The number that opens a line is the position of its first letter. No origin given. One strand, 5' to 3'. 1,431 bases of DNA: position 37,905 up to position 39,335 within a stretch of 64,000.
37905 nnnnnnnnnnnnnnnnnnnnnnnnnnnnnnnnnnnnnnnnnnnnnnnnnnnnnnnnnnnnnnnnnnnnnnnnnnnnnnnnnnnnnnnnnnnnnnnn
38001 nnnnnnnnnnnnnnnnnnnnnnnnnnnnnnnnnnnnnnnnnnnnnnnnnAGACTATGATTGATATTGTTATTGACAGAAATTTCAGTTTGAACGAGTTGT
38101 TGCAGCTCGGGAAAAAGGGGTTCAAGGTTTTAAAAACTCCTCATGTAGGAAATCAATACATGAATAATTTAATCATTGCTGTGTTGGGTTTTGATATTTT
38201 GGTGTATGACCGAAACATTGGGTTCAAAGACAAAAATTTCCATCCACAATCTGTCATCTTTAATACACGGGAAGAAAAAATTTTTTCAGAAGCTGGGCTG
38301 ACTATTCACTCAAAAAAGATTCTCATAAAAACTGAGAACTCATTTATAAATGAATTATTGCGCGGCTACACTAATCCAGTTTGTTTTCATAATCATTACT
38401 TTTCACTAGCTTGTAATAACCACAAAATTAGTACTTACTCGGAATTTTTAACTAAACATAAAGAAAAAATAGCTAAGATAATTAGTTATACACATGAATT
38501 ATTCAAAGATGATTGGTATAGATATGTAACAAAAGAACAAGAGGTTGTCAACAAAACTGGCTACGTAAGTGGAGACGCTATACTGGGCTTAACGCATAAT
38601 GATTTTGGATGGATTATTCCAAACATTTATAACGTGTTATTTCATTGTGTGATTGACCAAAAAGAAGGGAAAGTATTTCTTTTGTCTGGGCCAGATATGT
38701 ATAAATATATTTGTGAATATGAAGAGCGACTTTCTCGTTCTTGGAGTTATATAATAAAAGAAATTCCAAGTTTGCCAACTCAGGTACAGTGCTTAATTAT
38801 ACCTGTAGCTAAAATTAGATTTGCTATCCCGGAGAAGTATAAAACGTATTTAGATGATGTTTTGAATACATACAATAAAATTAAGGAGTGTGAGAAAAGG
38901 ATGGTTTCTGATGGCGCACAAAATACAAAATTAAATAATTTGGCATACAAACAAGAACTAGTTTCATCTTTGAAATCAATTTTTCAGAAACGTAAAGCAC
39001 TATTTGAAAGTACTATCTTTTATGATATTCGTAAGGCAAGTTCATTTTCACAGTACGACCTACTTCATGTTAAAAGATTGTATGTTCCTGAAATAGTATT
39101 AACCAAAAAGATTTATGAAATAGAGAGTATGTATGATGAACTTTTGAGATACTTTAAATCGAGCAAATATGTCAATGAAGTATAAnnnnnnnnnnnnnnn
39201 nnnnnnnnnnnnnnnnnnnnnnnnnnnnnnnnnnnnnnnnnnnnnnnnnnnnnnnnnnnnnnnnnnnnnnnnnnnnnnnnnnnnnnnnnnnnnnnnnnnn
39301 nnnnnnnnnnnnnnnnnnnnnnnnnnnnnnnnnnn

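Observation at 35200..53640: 18 kb low-GC island with ProRS, Ddl, a Mur ligase, an ATP-grasp ligase and a DNPH1/MilB-like N-glycosidase: candidate biosynthetic cluster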

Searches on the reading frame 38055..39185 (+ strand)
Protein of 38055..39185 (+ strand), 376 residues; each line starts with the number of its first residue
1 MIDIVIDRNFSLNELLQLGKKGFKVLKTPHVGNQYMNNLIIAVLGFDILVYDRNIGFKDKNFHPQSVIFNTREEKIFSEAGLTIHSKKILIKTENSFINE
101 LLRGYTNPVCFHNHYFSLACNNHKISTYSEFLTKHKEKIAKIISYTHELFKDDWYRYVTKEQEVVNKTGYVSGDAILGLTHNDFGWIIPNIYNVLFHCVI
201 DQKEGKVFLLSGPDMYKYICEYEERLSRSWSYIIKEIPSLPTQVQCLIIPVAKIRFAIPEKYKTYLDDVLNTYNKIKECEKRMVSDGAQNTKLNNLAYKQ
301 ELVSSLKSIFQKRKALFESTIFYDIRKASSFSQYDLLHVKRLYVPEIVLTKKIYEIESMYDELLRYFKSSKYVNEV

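Call 4: search_protein_families(library=pfam, proteins=[window:38055-39185:+], max_evalue=0.01)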
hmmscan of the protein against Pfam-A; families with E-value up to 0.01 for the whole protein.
window:38055-39185:+ (376 aa): 0 families

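Call 25: search_protein_families(library=ncbifam, proteins=[window:38055-39185:+], max_evalue=0.01)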
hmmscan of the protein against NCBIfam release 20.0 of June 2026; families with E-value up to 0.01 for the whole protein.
window:38055-39185:+ (376 aa): 0 families

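Call 27: search_protein_families(library=padloc, proteins=[window:38055-39185:+], max_evalue=0.01)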
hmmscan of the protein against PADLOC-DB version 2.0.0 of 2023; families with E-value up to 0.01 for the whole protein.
window:38055-39185:+ (376 aa): 0 families

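Call 28: search_protein_families(library=phrogs, proteins=[window:38055-39185:+], max_evalue=0.01)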
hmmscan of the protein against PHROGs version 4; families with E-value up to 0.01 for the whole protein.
window:38055-39185:+ (376 aa): 0 families

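Call 52: find_related_loci(query=A2, collection=metagenome_contigs, flank=10000)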
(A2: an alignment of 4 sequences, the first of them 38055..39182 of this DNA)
Query A2 (376 aa) in metagenome_contigs; peptide patterns used: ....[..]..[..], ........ (x = any residue, [..] = any of these).
86 stretches matched a pattern; 14 encode a relative of the query (tblastn E <= 1e-3); 14 distinct loci.
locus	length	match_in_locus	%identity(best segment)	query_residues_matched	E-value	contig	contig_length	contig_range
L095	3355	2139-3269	63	1-376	7e-173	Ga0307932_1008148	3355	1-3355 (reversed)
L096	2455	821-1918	35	4-363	3e-63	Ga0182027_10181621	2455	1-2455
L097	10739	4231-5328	35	4-360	5e-61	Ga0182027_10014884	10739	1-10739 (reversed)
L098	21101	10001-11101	35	4-360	3e-55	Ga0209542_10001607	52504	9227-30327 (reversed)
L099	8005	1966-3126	31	4-376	1e-54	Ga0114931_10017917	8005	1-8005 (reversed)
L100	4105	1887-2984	34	4-360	2e-53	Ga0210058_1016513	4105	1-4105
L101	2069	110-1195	30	3-367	7e-53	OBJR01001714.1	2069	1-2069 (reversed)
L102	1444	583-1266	42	4-227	8e-46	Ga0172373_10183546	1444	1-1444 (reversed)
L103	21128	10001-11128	29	4-371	5e-47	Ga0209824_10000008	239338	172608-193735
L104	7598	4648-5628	25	7-361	9e-29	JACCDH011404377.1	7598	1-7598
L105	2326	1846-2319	39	4-164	4e-26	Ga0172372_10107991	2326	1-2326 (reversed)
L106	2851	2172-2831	31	4-218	5e-26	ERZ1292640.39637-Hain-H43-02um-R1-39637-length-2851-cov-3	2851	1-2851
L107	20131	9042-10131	33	4-360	6e-44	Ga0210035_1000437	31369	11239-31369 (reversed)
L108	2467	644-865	46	14-87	2e-15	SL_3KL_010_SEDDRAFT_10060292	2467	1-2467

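Call 60: search_solved_structures(query=A3, max_evalue=10, show_alignments=2)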
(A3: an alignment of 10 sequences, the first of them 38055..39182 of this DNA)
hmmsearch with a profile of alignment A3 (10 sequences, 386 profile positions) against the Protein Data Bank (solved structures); distinct sequences matched with E-value up to 10: 1.
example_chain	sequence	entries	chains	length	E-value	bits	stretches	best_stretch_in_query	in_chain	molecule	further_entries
6lp3_A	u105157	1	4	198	0.71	12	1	64-169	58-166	Uncharacterized protein YMR124W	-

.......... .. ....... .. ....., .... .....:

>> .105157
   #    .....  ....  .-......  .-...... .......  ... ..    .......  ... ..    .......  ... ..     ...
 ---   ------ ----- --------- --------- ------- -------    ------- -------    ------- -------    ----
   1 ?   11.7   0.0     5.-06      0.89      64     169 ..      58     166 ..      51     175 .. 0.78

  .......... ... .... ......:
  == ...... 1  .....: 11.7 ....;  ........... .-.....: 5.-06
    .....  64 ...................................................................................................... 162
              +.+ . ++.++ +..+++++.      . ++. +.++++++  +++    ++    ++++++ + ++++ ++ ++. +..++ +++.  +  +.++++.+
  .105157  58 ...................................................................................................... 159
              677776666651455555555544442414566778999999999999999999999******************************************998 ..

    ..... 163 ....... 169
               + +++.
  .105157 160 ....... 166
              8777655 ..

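Call 66: predict_structure(protein=window:38055-39182:+)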
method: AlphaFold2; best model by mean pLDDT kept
length: 376 residues; sequences in the alignment: 1
mean_pLDDT: 37.6   pTM: 0.27
mean pLDDT of the five models: 37.6, 33.5, 33.2, 30.0, 28.1
residues with pLDDT >= 90: 0; 70-90: 5; 50-70: 59; < 50: 312
segments of 3 or more residues with pLDDT < 50: 1-259, 317-358, 372-376
pLDDT, mean of each block of 10 residues (from residue 1): 31 38 32 31 32 33 28 35 30 30 27 28 34 37 33 32 31 27 32 33 35 37 32 27 26 34 56 67 60 62 64 51 39 33 34 45 50 47
secondary structure, 60 per line:
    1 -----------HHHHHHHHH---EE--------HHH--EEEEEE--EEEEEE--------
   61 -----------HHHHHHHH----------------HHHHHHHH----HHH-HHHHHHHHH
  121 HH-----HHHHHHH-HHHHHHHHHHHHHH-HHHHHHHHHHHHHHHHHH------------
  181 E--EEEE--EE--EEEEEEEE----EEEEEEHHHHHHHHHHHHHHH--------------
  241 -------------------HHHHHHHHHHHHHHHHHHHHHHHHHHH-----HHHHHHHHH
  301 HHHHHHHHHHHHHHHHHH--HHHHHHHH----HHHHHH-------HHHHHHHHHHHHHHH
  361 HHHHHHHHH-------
elements in order: H12-20 E39-44 E47-52 H72-79 H96-103 H112-122 H128-134 H136-149 H151-168 E184-187 E194-201 E206-211 H212-226 H260-286 H292-318 H321-328 H333-338 H346-369

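Call 67: search_protein_families(library=ncbifam, proteins=[L098:13214-14470:+], max_evalue=0.00001)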
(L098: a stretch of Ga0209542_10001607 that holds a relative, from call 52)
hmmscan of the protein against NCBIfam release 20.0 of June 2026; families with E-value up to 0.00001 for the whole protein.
L098:13214-14470:+ (419 aa): 13 families
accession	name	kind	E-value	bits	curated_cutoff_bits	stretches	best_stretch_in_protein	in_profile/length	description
TIGR01143.1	murF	subfamily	1.1e-61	209.1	288.6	2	96-404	127-418/418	UDP-N-acetylmuramoyl-tripeptide--D-alanyl-D-alanine ligase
NF008896.0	PRK11929.1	equivalog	1.9e-52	178.3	1023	2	96-405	657-957/965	bifunctional UDP-N-acetylmuramoyl-L-alanyl-D-glutamate--2,6-diaminopimelate ligase MurE/UDP-N-acetylmuramoyl-tripeptide--D-alanyl-D-alanine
NF010693.0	PRK14093.1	equivalog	7.4e-32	110.6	544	2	99-415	164-475/479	UDP-N-acetylmuramoylalanyl-D-glutamyl-2,6-diaminopimelate--D-alanyl-D-alanine ligase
NF008897.0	PRK11930.1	equivalog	7.8e-29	100.3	804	2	97-401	161-450/822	bifunctional UDP-N-acetylmuramoyl-tripeptide:D-alanyl-D-alanine ligase/alanine racemase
NF008041.0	PRK10773.1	equivalog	6.6e-28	97.6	551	2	97-404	154-447/453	UDP-N-acetylmuramoyl-tripeptide--D-alanyl-D-alanine ligase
TIGR01087.1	murD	equivalog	1.3e-12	47.6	211.95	1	115-387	168-413/441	UDP-N-acetylmuramoyl-L-alanine--D-glutamate ligase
NF001126.0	PRK00139.1-4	equivalog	1.4e-10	40.3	373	1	16-316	101-375/486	UDP-N-acetylmuramoyl-L-alanyl-D-glutamate--2,6-diaminopimelate ligase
TIGR01085.1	murE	subfamily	2.4e-10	39.9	257.3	1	118-316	177-365/472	UDP-N-acetylmuramyl-tripeptide synthetase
TIGR01082.1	murC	equivalog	1.1e-09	37.9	335.1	1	116-387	165-423/449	UDP-N-acetylmuramate--L-alanine ligase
NF053645.1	pMurC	equivalog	7.6e-09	34.8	560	0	97-184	157-244/492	pseudomurein biosynthesis peptide ligase pMurC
NF001124.0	PRK00139.1-2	equivalog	5.3e-08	32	476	0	216-315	289-383/500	UDP-N-acetylmuramoyl-L-alanyl-D-glutamate--2,6-diaminopimelate ligase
TIGR04012.1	poly_gGlu_PgsB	equivalog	1.2e-06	27.5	222.7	1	115-310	123-285/380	poly-gamma-glutamate synthase PgsB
NF001123.0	PRK00139.1-1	equivalog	1e-05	24.5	586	0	115-300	193-370/493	UDP-N-acetylmuramoyl-L-alanyl-D-glutamate--2,6-diaminopimelate ligase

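Call 73: search_protein_families(library=pfam, proteins=[L103:4333-5706:+, L103:5685-7178:+, L103:7156-8046:+, L103:8557-9660:+, L103:11253-12200:+, L103:12270-13100:+, L103:14957-15922:+, L104:2002-3885:+, L104:5740-6678:+, L104:6769-7449:+], max_evalue=0.001)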
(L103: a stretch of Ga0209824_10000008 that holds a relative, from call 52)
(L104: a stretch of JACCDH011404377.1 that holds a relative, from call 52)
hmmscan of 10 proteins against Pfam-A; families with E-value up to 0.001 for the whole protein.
L103:4333-5706:+ (457 aa): 3 families
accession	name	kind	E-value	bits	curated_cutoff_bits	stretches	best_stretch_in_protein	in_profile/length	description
PF03721.20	UDPG_MGDP_dh_N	-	1.4e-51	175.2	27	1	16-199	1-181/187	UDP-glucose/GDP-mannose dehydrogenase family, NAD binding domain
PF00984.24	UDPG_MGDP_dh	-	1.9e-36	124.5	25.4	1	219-311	1-93/94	UDP-glucose/GDP-mannose dehydrogenase family, central domain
PF03720.21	UDPG_MGDP_dh_C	-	7.5e-33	113.4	30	1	334-434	1-101/103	UDP-glucose/GDP-mannose dehydrogenase family, UDP binding domain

L103:5685-7178:+ (497 aa): 2 families
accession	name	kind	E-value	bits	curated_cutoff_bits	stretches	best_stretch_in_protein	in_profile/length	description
PF03772.21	Competence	-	8.9e-51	173.2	23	1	222-485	1-265/270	Competence protein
PF13567.11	DUF4131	-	3.2e-09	37.1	31.6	1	39-175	9-156/165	Domain of unknown function (DUF4131)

L103:7156-8046:+ (296 aa): 4 families
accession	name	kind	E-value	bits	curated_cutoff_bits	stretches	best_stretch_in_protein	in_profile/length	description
PF00753.33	Lactamase_B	-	2.2e-16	60.8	22.7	1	50-246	3-195/196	Metallo-beta-lactamase superfamily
PF12706.13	Lactamase_B_2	-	3.2e-09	37.1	27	1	65-217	2-160/200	Beta-lactamase superfamily domain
PF25281.1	MBL_MAP1B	-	1.2e-06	28.2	37.6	1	45-135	23-107/279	MAP1B MBL-like domain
PF13483.12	Lactamase_B_3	-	3.6e-05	24.3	24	1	58-237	12-152/160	Beta-lactamase superfamily domain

L103:8557-9660:+ (367 aa): 0 families

L103:11253-12200:+ (315 aa): 2 families
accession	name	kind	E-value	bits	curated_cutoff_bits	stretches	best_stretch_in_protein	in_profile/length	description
PF01244.27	Peptidase_M19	-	1.3e-70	238.5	26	1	1-311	6-318/319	Membrane dipeptidase (Peptidase family M19)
PF04909.20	Amidohydro_2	-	0.00012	22.4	26.4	1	226-311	215-288/289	Amidohydrolase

L103:12270-13100:+ (276 aa): 1 family
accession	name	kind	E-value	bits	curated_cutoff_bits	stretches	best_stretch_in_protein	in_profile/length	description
PF01177.27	Asp_Glu_race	-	7.7e-15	55.7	31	1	15-211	17-209/211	Asp/Glu/Hydantoin racemase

L103:14957-15922:+ (321 aa): 1 family
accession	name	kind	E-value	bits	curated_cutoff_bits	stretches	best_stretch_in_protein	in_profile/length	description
PF18920.5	DUF5671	-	3.8e-24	85.5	28.4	1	19-151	1-129/132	Domain of unknown function (DUF5671)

L104:2002-3885:+ (627 aa): 2 families
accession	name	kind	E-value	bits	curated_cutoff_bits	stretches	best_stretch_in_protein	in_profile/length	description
PF00005.33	ABC_tran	-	4.9e-24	85.9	25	1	379-544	1-137/137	ABC transporter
PF00006.31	ATP-synt_ab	-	0.00063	19.9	29.5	0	381-413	6-38/213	ATP synthase alpha/beta family, nucleotide-binding domain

L104:5740-6678:+ (312 aa): 1 family
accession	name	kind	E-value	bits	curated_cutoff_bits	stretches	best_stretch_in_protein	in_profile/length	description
PF01244.27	Peptidase_M19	-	2.7e-66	224.3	26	1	2-308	7-318/319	Membrane dipeptidase (Peptidase family M19)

L104:6769-7449:+ (226 aa): 4 families
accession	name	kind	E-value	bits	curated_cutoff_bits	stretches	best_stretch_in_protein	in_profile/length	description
PF13384.12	HTH_23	-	2.3e-07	30.9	24.6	1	14-45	9-40/50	Homeodomain-like domain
PF08281.18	Sigma70_r4_2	-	2.2e-05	24.5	25.7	1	22-44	26-48/54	Sigma-70, region 4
PF13518.12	HTH_28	-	0.00024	21.6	25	1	15-44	5-34/52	Helix-turn-helix domain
PF12728.13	HTH_17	-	0.00056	20.6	27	0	24-48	3-27/51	Helix-turn-helix domain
